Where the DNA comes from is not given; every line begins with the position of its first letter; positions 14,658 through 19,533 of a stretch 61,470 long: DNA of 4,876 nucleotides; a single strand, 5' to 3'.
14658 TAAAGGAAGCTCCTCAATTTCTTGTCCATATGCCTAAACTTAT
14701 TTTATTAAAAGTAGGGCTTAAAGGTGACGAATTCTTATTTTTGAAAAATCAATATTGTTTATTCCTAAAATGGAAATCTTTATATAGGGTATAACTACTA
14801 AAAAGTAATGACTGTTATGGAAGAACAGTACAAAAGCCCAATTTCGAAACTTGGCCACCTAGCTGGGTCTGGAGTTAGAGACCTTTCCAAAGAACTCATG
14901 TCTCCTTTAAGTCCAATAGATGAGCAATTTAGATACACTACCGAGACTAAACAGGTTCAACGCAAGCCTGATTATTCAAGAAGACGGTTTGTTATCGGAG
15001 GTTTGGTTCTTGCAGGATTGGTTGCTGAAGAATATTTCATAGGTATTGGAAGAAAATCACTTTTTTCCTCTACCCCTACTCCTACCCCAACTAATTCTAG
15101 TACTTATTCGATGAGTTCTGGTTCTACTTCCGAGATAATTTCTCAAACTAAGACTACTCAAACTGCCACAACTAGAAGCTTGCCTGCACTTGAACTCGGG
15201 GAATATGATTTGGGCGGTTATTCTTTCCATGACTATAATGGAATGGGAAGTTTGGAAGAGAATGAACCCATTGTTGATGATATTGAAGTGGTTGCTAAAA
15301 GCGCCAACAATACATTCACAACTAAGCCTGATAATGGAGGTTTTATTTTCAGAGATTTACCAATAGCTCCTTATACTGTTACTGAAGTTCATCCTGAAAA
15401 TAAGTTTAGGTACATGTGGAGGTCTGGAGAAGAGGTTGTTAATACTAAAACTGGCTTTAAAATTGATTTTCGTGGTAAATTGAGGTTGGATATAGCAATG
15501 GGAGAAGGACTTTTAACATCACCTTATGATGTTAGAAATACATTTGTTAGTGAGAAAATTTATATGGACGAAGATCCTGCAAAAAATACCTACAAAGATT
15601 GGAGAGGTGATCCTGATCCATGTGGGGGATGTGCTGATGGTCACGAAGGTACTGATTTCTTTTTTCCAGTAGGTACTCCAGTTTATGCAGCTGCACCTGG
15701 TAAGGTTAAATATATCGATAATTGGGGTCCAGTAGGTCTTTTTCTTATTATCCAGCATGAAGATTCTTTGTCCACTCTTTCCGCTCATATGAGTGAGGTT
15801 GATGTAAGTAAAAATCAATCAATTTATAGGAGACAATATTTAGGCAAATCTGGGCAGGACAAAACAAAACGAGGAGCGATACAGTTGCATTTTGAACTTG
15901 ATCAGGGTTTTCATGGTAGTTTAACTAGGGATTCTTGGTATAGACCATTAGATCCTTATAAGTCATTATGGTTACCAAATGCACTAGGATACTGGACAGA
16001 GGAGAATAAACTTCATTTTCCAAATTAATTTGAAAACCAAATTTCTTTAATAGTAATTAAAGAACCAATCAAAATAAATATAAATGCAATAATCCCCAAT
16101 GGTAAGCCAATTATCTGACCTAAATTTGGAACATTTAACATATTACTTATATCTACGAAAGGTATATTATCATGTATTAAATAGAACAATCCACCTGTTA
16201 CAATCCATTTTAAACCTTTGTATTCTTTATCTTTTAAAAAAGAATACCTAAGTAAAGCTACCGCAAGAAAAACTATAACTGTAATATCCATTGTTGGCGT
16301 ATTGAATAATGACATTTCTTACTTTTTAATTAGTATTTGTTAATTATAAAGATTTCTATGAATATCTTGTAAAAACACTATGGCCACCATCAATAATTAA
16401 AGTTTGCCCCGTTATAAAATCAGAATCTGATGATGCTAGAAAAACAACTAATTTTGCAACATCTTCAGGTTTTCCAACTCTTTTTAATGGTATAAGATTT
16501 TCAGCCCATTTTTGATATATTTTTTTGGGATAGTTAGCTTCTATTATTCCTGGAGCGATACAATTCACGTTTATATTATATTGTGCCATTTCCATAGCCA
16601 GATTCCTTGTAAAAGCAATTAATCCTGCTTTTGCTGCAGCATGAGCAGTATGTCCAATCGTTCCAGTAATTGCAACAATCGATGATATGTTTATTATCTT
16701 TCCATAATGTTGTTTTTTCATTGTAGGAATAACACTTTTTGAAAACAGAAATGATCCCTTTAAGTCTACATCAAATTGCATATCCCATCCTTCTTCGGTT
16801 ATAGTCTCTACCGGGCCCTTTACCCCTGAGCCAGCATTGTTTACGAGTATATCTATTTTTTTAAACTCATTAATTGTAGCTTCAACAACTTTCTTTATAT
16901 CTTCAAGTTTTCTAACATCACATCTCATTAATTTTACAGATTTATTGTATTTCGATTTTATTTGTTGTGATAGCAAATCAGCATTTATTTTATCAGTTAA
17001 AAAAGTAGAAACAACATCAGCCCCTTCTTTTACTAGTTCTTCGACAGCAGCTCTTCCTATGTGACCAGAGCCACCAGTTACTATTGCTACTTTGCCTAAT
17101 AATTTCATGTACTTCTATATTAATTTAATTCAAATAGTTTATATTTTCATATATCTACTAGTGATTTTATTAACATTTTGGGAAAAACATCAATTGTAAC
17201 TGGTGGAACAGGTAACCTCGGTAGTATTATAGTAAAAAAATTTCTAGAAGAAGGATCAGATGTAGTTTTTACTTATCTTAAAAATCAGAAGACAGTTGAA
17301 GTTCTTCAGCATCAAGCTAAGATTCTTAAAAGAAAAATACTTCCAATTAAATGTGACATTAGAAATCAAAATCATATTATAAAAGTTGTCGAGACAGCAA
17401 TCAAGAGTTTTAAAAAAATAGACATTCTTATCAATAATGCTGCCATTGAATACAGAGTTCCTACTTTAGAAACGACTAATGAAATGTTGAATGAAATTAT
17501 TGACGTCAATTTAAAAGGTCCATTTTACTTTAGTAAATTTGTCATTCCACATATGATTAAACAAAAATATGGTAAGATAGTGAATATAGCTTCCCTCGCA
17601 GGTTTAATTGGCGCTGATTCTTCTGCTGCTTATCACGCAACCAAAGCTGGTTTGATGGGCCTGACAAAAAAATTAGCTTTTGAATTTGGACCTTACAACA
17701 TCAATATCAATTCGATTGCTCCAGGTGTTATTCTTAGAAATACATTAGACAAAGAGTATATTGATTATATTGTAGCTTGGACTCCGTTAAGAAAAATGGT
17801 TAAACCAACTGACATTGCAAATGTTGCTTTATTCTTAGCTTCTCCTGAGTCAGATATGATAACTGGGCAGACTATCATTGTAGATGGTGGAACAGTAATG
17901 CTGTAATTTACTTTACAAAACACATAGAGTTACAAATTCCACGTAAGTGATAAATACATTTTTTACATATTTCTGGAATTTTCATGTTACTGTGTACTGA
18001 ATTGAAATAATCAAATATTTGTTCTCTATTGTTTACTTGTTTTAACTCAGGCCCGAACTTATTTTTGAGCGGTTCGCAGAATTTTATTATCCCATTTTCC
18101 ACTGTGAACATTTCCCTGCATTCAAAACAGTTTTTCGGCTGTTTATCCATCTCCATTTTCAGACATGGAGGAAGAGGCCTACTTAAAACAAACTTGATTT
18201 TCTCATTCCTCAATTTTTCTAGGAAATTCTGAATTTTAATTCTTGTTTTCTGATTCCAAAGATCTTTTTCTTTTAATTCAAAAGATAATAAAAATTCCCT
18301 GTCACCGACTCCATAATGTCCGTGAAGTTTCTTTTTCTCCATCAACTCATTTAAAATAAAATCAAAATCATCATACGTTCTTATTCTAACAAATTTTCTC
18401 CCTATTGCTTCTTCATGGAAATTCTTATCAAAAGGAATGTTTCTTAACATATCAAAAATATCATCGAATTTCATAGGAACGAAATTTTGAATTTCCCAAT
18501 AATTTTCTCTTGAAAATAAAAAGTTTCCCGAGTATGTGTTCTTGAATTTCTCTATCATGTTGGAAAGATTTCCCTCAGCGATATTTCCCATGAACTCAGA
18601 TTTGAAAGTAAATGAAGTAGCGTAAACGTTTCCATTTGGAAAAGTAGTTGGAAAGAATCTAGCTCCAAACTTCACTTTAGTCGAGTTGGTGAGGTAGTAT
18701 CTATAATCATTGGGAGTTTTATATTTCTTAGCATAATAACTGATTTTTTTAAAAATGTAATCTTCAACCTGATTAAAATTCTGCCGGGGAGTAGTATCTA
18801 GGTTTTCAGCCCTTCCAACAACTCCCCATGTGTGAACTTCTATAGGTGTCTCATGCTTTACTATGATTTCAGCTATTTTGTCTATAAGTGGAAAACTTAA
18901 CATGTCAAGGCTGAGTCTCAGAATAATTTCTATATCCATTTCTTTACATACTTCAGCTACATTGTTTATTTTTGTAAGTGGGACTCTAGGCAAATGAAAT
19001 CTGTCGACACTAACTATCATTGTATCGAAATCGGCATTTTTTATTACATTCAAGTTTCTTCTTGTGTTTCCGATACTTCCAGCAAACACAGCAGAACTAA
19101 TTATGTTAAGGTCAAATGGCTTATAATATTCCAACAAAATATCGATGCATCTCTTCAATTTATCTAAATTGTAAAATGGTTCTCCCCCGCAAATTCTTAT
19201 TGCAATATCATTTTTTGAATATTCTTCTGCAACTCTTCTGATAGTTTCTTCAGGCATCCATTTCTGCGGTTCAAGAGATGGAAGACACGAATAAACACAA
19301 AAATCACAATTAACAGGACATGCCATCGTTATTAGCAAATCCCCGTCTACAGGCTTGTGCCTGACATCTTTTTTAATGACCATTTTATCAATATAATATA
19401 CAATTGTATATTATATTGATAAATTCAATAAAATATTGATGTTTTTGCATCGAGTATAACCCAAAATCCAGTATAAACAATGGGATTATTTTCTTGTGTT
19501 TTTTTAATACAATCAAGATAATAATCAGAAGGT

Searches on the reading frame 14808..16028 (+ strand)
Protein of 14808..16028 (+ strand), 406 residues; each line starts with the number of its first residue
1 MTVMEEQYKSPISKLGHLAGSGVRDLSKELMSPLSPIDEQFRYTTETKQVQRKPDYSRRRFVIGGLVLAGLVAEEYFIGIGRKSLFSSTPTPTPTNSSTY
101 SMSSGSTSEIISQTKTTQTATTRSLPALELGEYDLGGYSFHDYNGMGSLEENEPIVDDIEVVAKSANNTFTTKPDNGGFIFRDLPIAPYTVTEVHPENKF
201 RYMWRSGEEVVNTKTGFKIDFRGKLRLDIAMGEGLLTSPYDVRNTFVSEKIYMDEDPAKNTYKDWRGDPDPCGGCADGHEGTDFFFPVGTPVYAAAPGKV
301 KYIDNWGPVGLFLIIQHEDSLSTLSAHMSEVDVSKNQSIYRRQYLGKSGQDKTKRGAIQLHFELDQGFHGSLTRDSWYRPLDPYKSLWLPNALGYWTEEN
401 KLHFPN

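Call 3: search_protein_families(library=pfam, proteins=[window:14808-16028:+], max_evalue=0.01)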
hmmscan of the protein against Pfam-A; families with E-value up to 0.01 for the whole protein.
window:14808-16028:+ (406 aa): 2 families
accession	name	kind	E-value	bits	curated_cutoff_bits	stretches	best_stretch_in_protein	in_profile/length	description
PF01551.29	Peptidase_M23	-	3.7e-19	69.1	28.7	1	278-365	2-88/96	Peptidase family M23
PF17210.9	SdrD_B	-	0.00082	20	29.7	1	134-198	2-69/112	SdrD B-like domain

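Call 4: search_protein_families(library=ncbifam, proteins=[window:14808-16028:+], max_evalue=0.01)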
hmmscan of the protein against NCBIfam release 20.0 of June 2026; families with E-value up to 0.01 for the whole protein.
window:14808-16028:+ (406 aa): 12 families
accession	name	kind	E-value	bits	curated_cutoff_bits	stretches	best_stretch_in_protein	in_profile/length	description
NF053825.1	PdgNdpepShyA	equivalog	8e-13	47.8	700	1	271-364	288-380/425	peptidoglycan DD-endopeptidase ShyA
NF052530.1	Heli_ShapePgp3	exception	8e-11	41.6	300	1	279-363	167-250/270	peptidoglycan metallopeptidase Pgp3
NF050804.1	CellDivDipMCaul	equivalog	7.8e-10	38.2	900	1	279-365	528-614/634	cell division endopeptidase DipM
NF008652.0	PRK11649.1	equivalog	2.5e-09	36.4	341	1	271-364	305-397/439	murein DD-endopeptidase MepM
NF052336.1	PdgHdaseHSB100310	equivalog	2.8e-09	36.8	500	1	273-366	51-143/316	peptidoglycan hydrolase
NF053824.1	PdgNdpepShyC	equivalog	2.5e-07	30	700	1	271-364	288-380/429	peptidoglycan DD-endopeptidase ShyC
NF040883.1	amid_act_ActS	equivalog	4.1e-07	29.5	375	1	278-364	135-220/242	amidase activator ActS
NF041208.1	celldiv_DipM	equivalog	1.2e-06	28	740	1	279-364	319-404/419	cell division endopeptidase DipM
NF053738.1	S2SprSpoIIQBc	equivalog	1.1e-05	25.2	250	1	292-365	137-211/232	stage II sporulation protein SpoIIQ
NF047755.1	LIC_10271_M23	exception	8.7e-05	22.4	180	1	279-352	117-190/207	LIC_10271 family cell wall hydrolase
NF052529.1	PG_M23_Pgp6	exception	0.00049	18.9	600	1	279-362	335-417/452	peptidoglycan metallopeptidase Pgp6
NF008123.1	PRK10871.1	equivalog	0.003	17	311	1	277-364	263-349/365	murein hydrolase activator NlpD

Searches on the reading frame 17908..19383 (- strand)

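Call 3: search_protein_families(library=pfam, proteins=[window:17908-19383:-], max_evalue=0.01)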
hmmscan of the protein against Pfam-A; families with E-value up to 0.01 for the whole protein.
window:17908-19383:- (491 aa): 3 families
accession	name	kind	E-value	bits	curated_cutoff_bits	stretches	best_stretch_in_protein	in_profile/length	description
PF04055.27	Radical_SAM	-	1.8e-09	38.4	29.5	1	18-128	3-111/166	Radical SAM superfamily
PF13353.11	Fer4_12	-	0.00012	22.9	22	1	20-88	13-82/137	4Fe-4S single cluster domain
PF01409.25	tRNA-synt_2d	-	0.0014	18.6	19.8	1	174-256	96-179/246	tRNA synthetases class II core domain (F)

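Call 4: search_protein_families(library=ncbifam, proteins=[window:17908-19383:-], max_evalue=0.01)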
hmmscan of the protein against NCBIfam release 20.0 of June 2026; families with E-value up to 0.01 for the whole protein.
window:17908-19383:- (491 aa): 10 families
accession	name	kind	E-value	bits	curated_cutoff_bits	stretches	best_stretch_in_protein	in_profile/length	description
TIGR04078.1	rSAM_yydG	equivalog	6.4e-18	65.3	300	1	20-208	9-196/309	YydG family radical SAM peptide epimerase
TIGR02666.1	moaA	equivalog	0.00017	20.7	284.05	1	18-86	16-86/336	GTP 3',8-cyclase MoaA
TIGR03977.1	rSAM_pair_HxsC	equivalog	0.00019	20.4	267.9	1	14-96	27-106/292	His-Xaa-Ser system radical SAM maturase HxsC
TIGR04478.1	rSAM_YfkAB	equivalog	0.00047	19.5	250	1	15-88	28-100/363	radical SAM/CxCxxxxC motif protein YfkAB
NF049973.1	radical_Rv1681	equivalog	0.00052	19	380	1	20-79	80-138/326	Rv1681 family radical SAM protein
NF050035.1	rSAM_WgK_link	exception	0.0009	18.3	650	1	6-77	3-75/367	radical SAM/SPASM peptide maturase WgkB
NF035951.1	rSAM_RumMC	equivalog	0.0019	17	720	1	17-84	117-190/510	RumMC family radical SAM sactipeptide maturase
TIGR03978.1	rSAM_paired_1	equivalog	0.0019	17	370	1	17-85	88-159/466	His-Xaa-Ser system radical SAM maturase HxsB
TIGR00468.1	pheS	equivalog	0.0037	16.5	237.45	1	176-252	175-252/324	phenylalanine--tRNA ligase subunit alpha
TIGR04084.1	rSAM_AF0577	subfamily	0.0052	15.8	225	0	17-83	2-67/347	TIGR04084 family radical SAM/SPASM domain-containing protein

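Call 78: search_protein_families(library=padloc, proteins=[window:17908-19383:-], max_evalue=0.001)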
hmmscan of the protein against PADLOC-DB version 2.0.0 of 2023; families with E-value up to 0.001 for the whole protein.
window:17908-19383:- (491 aa): 0 families
